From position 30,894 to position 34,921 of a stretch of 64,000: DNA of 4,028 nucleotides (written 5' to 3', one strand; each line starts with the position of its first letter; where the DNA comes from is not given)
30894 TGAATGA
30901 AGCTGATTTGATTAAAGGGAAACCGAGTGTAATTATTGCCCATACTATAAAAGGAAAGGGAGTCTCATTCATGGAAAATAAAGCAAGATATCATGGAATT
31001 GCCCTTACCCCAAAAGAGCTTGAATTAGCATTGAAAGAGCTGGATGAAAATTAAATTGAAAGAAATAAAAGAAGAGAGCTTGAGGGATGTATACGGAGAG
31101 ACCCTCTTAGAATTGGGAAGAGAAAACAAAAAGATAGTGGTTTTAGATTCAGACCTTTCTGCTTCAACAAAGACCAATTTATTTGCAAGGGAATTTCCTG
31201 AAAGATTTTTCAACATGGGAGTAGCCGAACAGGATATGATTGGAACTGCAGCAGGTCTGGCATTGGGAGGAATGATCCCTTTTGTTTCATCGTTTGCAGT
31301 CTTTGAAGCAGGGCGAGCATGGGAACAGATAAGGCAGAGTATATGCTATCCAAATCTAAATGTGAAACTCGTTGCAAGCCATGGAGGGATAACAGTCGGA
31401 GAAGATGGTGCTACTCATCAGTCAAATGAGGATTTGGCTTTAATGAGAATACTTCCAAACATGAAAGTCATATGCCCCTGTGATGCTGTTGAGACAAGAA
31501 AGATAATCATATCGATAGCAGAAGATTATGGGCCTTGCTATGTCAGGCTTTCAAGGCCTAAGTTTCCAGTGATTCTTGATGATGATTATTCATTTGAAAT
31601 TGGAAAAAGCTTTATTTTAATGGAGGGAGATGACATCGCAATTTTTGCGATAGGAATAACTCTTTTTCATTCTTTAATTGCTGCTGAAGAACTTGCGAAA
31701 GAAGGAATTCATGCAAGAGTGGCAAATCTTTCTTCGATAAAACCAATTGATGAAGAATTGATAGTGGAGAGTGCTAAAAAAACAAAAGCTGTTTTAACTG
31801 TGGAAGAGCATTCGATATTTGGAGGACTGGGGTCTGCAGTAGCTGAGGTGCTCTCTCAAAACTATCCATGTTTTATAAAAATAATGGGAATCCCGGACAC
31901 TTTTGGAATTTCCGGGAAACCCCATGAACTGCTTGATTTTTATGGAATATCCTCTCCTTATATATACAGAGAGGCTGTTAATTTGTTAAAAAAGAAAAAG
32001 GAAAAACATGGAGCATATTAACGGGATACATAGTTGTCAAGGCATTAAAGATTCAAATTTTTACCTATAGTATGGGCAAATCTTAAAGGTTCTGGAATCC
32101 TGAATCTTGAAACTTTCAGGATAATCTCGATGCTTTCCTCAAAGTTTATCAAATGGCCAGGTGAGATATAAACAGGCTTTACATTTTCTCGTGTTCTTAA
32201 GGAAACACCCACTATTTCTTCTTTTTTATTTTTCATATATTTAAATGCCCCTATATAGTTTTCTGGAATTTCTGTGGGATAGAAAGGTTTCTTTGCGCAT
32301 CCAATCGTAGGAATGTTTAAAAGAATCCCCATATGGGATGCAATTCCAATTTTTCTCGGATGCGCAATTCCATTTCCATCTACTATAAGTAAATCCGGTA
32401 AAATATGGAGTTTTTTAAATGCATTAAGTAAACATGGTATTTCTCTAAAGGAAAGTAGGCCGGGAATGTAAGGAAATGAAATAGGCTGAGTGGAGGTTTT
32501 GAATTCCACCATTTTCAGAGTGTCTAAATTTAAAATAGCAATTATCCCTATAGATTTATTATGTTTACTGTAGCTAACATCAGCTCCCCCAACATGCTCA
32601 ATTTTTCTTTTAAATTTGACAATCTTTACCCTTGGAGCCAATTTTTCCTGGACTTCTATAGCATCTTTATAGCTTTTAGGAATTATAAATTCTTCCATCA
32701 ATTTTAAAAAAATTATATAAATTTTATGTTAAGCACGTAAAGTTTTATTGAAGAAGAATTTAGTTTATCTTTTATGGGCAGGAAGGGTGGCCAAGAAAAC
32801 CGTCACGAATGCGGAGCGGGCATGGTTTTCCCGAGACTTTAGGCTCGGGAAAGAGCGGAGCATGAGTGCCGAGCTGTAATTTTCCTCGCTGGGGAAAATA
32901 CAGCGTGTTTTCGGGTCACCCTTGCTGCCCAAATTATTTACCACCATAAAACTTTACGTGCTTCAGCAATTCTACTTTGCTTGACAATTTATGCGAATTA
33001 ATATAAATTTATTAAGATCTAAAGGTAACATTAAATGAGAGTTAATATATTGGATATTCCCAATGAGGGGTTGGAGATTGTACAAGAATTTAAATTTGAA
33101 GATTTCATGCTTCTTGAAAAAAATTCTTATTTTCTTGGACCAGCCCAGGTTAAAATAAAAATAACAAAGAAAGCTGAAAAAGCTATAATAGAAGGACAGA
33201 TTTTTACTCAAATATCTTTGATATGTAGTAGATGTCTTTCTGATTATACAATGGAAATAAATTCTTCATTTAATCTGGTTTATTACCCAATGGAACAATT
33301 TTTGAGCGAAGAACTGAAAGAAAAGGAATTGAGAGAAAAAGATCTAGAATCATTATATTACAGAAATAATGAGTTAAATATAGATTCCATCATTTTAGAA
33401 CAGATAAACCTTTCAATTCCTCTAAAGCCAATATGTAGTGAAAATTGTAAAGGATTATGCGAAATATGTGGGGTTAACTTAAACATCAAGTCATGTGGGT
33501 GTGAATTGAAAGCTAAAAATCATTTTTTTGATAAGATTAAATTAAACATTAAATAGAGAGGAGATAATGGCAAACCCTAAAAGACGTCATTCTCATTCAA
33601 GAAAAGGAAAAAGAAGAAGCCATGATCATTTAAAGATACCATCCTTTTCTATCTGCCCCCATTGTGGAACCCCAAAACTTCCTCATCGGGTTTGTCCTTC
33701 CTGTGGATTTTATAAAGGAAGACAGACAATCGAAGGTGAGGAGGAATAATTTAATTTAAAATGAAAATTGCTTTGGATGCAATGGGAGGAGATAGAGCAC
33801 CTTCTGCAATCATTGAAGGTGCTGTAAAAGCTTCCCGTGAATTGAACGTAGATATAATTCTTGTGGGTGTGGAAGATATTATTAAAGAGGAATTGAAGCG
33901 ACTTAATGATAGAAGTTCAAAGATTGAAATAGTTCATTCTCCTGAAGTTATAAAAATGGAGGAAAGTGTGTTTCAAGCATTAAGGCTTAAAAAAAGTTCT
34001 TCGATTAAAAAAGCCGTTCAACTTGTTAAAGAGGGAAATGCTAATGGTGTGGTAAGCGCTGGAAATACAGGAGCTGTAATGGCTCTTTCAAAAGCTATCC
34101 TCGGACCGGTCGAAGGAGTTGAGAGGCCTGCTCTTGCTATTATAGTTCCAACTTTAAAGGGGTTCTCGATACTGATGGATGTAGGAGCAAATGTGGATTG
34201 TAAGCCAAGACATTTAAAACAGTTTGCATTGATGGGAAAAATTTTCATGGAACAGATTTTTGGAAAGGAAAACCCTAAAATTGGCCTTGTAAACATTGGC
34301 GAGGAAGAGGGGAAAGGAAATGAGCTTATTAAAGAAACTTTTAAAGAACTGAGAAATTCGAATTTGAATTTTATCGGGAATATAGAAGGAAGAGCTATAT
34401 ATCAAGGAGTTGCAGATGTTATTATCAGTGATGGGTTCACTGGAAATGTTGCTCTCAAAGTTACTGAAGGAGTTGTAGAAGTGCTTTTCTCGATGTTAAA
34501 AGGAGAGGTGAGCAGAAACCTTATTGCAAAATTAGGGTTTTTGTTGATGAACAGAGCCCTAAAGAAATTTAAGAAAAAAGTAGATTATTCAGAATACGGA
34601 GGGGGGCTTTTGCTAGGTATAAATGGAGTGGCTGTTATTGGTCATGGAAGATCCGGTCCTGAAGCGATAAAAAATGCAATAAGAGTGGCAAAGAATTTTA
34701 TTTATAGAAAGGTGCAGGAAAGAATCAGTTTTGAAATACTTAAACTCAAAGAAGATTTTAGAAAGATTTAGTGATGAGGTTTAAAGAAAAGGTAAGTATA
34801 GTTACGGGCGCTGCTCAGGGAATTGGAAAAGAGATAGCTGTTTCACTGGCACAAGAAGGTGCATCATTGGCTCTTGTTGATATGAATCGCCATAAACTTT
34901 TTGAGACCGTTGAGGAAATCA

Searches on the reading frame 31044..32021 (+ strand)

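Call 79: search_protein_families(library=pfam, max_evalue=0.00001, proteins=[window:31044-32021:+])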
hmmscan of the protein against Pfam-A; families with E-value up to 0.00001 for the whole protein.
window:31044-32021:+ (325 aa): 2 families
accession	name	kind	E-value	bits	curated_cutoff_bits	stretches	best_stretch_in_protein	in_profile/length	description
PF02779.29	Transket_pyr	-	1.4e-44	152.2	27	1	12-174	4-172/174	Transketolase, pyrimidine binding domain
PF02780.25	Transketolase_C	-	5.7e-32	110.7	25.9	1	188-305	2-122/124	Transketolase, C-terminal domain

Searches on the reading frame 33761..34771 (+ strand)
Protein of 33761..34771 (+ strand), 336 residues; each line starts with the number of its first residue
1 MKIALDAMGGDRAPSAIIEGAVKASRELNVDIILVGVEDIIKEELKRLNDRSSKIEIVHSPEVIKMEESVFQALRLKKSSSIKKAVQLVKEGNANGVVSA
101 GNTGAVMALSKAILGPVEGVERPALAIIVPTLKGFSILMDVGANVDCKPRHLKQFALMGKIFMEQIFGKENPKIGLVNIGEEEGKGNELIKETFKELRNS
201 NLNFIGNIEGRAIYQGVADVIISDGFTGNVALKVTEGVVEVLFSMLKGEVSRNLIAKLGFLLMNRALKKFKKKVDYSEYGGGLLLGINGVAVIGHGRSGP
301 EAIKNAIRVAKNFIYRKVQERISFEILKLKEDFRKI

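Call 79: search_protein_families(library=pfam, max_evalue=0.00001, proteins=[window:33761-34771:+])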
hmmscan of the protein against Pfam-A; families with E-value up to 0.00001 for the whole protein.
window:33761-34771:+ (336 aa): 1 family
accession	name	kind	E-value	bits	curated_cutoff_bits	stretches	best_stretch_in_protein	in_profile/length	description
PF02504.20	FA_synthesis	-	1.7e-114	382.7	29.1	1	1-321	1-324/324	Fatty acid synthesis protein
